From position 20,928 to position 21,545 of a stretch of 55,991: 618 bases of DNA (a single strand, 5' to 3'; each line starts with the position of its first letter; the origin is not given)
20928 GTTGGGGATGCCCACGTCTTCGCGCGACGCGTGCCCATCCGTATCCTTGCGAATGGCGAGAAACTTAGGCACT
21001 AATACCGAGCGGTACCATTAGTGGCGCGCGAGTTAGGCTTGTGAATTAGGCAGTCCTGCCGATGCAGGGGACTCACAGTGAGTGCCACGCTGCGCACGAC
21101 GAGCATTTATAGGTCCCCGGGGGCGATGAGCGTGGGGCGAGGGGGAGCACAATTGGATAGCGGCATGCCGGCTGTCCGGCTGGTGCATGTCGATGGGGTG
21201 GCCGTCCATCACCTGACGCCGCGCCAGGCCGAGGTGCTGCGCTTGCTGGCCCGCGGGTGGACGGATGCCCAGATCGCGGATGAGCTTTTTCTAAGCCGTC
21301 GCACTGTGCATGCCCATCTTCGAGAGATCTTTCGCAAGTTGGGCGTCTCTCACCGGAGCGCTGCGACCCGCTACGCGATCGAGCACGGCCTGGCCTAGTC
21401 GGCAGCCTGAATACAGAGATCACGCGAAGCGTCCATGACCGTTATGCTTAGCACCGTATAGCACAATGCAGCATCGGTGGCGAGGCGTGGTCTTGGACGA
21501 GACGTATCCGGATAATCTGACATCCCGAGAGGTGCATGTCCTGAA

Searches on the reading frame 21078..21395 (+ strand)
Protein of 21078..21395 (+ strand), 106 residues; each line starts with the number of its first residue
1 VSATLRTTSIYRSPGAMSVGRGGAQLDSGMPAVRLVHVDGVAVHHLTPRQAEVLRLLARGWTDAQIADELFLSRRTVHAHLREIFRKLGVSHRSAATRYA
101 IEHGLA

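Call 72: search_protein_families(library=pfam, proteins=[window:21078-21395:+], max_evalue=0.001)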
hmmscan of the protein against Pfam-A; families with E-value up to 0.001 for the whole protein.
window:21078-21395:+ (106 aa): 8 families
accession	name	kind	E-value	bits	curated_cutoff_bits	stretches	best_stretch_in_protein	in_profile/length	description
PF00196.25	GerE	-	6.4e-19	67.8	23.5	1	45-100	2-57/57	Bacterial regulatory proteins, luxR family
PF13384.12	HTH_23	-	1.4e-08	34.7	24.6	1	49-85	6-41/50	Homeodomain-like domain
PF04545.22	Sigma70_r4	-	3.8e-06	26.7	24.1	1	43-88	2-48/50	Sigma-70, region 4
PF08281.18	Sigma70_r4_2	-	1.6e-05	24.9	25.7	1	42-88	7-54/54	Sigma-70, region 4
PF13556.12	HTH_30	-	0.00011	22.4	27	1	58-103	10-55/59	PucR C-terminal helix-turn-helix domain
PF13551.12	HTH_29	-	0.00039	20.9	28.1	0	51-82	2-34/64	Winged helix-turn helix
PF08279.18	HTH_11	-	0.0005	20.3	25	0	49-89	1-43/55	HTH domain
PF04967.18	HTH_10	-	0.00066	19.9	23.1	0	59-88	22-51/53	HTH DNA binding domain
